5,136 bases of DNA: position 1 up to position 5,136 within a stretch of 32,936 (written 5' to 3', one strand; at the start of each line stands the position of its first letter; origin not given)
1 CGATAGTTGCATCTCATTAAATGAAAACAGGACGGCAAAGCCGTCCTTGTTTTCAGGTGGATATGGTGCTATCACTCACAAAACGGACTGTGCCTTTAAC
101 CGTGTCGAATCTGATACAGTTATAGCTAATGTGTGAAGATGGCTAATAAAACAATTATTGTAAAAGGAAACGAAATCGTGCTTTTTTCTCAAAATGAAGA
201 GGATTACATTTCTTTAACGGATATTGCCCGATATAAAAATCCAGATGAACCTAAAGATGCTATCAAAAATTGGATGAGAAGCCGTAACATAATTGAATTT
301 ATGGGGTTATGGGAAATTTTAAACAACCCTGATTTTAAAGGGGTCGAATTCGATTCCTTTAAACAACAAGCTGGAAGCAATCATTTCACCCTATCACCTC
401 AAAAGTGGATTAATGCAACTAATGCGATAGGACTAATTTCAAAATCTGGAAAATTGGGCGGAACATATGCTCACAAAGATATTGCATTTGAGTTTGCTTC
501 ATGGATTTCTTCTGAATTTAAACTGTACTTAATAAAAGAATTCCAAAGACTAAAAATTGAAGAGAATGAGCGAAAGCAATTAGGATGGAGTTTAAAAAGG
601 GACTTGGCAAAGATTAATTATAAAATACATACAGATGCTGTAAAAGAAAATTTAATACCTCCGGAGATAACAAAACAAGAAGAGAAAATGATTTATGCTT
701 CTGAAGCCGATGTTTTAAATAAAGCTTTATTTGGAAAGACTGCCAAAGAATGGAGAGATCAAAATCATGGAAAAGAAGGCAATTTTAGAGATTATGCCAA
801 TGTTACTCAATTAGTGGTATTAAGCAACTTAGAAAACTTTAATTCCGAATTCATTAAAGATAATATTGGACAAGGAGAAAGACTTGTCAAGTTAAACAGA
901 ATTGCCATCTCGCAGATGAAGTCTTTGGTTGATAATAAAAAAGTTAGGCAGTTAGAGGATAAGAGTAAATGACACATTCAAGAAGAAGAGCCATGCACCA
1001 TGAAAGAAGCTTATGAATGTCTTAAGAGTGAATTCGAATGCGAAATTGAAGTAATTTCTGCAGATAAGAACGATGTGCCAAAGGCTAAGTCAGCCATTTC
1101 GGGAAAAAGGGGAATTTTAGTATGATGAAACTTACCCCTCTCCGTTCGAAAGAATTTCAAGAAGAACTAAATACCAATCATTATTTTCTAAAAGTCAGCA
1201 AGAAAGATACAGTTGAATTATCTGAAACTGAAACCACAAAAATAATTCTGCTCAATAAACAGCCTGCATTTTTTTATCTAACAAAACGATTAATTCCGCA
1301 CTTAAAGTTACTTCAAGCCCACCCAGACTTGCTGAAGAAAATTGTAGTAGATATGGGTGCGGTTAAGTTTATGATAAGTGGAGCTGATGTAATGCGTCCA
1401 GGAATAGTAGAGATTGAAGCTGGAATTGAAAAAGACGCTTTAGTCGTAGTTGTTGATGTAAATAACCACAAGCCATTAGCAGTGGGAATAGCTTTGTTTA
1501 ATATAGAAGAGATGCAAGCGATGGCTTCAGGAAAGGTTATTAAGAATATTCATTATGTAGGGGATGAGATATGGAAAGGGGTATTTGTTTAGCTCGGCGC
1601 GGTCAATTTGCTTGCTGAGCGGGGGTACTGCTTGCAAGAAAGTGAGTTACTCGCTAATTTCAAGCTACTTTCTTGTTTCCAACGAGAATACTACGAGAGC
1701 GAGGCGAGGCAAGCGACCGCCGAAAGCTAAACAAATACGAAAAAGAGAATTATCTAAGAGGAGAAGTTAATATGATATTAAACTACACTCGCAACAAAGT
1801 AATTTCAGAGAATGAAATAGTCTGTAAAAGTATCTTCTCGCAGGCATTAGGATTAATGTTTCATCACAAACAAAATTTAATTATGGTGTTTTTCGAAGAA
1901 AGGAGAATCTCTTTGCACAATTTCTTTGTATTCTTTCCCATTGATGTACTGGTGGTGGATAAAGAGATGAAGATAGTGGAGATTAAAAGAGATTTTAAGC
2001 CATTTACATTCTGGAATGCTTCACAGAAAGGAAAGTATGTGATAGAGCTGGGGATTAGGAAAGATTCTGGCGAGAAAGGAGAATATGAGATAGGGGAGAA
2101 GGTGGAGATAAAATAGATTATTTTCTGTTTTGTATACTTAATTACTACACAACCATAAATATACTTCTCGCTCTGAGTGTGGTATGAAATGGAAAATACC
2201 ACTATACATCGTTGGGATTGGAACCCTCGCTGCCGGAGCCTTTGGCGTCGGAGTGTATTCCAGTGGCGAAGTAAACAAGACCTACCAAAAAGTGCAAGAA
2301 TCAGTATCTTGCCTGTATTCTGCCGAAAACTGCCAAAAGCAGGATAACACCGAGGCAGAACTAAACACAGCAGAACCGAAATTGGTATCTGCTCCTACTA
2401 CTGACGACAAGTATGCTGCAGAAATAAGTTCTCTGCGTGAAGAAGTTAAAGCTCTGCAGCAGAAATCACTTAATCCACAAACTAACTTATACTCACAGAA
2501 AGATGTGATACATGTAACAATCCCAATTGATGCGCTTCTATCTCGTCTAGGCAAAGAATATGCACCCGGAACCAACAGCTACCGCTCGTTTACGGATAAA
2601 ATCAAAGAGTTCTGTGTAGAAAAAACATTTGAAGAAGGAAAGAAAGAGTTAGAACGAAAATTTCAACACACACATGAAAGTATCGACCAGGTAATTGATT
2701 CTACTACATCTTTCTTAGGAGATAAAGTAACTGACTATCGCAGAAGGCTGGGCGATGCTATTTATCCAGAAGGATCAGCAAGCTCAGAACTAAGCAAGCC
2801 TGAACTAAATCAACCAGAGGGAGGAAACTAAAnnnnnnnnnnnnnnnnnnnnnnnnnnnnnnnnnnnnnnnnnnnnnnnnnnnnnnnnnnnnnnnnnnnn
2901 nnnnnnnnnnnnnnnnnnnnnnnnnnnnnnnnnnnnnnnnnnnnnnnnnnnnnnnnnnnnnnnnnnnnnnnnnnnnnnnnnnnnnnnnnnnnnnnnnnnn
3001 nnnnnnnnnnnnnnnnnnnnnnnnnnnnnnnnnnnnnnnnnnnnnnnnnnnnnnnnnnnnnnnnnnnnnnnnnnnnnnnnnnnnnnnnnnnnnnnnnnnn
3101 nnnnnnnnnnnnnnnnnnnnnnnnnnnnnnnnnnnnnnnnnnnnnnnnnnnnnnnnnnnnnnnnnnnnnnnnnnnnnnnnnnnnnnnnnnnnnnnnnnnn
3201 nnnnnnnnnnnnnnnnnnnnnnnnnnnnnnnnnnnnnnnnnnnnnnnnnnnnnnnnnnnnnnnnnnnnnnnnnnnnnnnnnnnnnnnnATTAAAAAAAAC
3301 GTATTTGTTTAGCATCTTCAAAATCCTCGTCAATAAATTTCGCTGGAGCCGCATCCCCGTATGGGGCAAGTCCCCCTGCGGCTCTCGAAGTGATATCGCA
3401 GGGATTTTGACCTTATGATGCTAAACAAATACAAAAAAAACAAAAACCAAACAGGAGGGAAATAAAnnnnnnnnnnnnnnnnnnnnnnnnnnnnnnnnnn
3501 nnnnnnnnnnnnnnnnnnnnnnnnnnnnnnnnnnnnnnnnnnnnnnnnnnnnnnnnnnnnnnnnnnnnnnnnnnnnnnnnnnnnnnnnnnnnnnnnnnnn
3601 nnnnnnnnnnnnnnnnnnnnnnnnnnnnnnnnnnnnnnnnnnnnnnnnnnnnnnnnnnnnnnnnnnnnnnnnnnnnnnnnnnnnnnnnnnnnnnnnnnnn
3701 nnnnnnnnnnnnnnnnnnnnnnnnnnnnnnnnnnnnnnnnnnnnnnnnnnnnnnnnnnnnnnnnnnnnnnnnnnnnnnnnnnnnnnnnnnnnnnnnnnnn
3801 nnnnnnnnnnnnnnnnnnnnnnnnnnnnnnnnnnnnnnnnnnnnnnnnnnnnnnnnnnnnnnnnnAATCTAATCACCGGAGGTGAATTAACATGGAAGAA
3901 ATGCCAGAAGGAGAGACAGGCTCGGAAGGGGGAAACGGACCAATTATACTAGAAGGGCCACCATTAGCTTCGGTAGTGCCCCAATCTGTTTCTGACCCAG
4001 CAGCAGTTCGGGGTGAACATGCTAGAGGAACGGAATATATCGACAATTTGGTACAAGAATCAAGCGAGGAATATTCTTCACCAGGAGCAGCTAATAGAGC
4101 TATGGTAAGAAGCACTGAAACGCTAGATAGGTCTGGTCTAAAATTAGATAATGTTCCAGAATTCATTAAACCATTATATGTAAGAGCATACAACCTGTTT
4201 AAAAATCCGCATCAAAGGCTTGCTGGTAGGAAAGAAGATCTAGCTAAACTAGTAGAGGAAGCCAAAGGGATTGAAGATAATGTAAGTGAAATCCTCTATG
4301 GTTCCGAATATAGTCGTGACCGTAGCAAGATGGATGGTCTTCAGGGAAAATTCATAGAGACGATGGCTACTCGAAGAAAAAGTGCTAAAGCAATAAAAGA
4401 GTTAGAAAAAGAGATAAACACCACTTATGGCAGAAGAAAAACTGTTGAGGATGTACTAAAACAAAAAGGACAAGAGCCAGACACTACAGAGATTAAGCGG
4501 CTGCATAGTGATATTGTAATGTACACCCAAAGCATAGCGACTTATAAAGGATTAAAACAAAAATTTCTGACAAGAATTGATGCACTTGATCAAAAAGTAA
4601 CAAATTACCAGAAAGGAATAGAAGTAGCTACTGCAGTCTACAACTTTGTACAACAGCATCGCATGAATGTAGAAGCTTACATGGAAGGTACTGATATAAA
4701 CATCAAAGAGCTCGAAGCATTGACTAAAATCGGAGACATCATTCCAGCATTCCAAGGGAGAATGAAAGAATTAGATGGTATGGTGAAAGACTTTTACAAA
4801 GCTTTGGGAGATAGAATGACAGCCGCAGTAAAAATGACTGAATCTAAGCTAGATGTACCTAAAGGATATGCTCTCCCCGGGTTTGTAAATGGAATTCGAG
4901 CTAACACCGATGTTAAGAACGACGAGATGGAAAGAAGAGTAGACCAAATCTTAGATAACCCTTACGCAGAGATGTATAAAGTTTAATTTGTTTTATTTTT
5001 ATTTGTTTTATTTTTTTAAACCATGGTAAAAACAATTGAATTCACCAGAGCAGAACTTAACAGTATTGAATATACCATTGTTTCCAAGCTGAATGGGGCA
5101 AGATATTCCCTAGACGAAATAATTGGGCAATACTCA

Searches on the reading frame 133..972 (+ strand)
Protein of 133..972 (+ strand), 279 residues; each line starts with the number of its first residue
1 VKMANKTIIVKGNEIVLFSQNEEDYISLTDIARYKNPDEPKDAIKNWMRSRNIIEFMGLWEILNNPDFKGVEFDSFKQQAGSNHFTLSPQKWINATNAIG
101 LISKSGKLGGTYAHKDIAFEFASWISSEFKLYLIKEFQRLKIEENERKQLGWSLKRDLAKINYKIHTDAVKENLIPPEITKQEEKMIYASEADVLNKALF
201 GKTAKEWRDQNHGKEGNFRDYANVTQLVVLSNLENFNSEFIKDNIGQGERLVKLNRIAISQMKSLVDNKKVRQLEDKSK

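Call 5: search_protein_families(library=pfam, max_evalue=0.001, proteins=[window:133-972:+])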
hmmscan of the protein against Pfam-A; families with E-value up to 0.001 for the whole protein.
window:133-972:+ (279 aa): 1 family
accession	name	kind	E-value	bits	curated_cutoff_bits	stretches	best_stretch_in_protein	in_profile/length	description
PF04383.19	KilA-N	-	1.1e-21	77.1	23.8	1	14-141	6-105/107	KilA-N domain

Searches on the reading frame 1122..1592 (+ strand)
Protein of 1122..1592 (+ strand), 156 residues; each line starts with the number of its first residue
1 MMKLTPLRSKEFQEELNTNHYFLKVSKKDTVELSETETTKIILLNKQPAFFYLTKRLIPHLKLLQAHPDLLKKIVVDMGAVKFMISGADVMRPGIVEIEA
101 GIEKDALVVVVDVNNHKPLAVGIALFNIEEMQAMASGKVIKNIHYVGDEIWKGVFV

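Call 5: search_protein_families(library=pfam, max_evalue=0.001, proteins=[window:1122-1592:+])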
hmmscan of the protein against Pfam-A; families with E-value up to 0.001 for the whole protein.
window:1122-1592:+ (156 aa): 3 families
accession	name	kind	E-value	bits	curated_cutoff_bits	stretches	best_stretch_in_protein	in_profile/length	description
PF01472.26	PUA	-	1e-18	67.5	24.8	1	72-145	1-73/74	PUA domain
PF09183.16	DUF1947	-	2.3e-07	31.3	22.5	1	9-66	10-64/65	Domain of unknown function (DUF1947)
PF03657.19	UPF0113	-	1.9e-06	28.5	23.8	1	73-146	1-67/73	UPF0113 PUA domain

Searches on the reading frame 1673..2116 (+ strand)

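Call 5: search_protein_families(library=pfam, max_evalue=0.001, proteins=[window:1673-2116:+])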
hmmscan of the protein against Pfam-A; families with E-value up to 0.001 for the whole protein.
window:1673-2116:+ (147 aa): 1 family
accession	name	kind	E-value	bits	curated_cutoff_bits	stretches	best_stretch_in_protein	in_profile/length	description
PF02643.20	DUF192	-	1.3e-08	35.3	27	1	52-145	7-95/96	Uncharacterized ACR, COG1430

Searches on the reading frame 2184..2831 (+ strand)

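Call 5: search_protein_families(library=pfam, max_evalue=0.001, proteins=[window:2184-2831:+])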
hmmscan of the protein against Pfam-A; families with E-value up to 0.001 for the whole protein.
window:2184-2831:+ (215 aa): 0 families

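Call 98: search_protein_families(library=pfam, max_evalue=0.5, proteins=[window:2184-2831:+])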
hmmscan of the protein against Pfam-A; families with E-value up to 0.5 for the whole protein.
window:2184-2831:+ (215 aa): 2 families
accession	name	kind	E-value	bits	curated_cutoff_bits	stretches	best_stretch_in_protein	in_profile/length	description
PF06305.16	LapA_dom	-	0.095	13.1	28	0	3-32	15-44/64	Lipopolysaccharide assembly protein A domain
PF22814.2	WelO5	-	0.18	11.7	27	1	23-130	31-135/277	Carrier-protein-independent halogenase WelO5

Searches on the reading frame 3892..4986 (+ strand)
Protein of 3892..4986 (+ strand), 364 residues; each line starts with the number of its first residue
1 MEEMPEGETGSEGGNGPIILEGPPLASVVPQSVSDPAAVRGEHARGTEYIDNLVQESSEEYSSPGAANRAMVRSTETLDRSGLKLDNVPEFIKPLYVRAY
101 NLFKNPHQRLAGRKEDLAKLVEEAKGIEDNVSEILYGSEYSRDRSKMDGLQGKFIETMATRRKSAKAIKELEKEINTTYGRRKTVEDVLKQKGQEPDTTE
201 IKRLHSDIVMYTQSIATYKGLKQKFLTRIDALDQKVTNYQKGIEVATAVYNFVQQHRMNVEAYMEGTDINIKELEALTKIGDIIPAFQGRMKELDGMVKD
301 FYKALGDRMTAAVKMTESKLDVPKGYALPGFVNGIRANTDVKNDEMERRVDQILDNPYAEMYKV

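Call 5: search_protein_families(library=pfam, max_evalue=0.001, proteins=[window:3892-4986:+])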
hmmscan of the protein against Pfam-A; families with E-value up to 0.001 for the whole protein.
window:3892-4986:+ (364 aa): 0 families

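Call 39: search_protein_families(library=ncbifam, max_evalue=0.01, proteins=[window:3892-4986:+])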
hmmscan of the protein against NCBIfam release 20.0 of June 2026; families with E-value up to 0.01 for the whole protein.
window:3892-4986:+ (364 aa): 4 families
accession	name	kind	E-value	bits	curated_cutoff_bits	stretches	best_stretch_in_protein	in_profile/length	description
NF045487.1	ASRP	equivalog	0.00012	20.9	300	1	128-300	111-464/593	archaea-specific SMC-related protein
NF033589.0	staphy_B_SbnI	equivalog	0.00067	19.1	350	1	185-290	98-202/254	bifunctional transcriptional regulator/O-phospho-L-serine synthase SbnI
NF041751.2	sbcc_Staph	equivalog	0.0017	16.4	920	1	110-295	344-529/1007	exonuclease subunit SbcC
NF006469.0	PRK08869.1-4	equivalog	0.004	16.6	627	1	158-293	209-338/377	flagellin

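Call 98: search_protein_families(library=pfam, max_evalue=0.5, proteins=[window:3892-4986:+])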
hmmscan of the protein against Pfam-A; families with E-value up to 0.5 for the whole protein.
window:3892-4986:+ (364 aa): 4 families
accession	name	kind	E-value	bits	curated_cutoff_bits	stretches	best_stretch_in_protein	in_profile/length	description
PF22759.1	E217_GP41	-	0.017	14.8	27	1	204-279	131-206/279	Baseplate hub gp41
PF09731.14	Mitofilin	-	0.036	13.4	27.4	1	153-241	213-306/614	Mitochondrial inner membrane protein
PF00485.24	PRK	-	0.067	13.4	22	1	229-271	71-113/196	Phosphoribulokinase / Uridine kinase family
PF08463.15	EcoEI_R_C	-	0.11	13.1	24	1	160-305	27-162/163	EcoEI R protein C-terminal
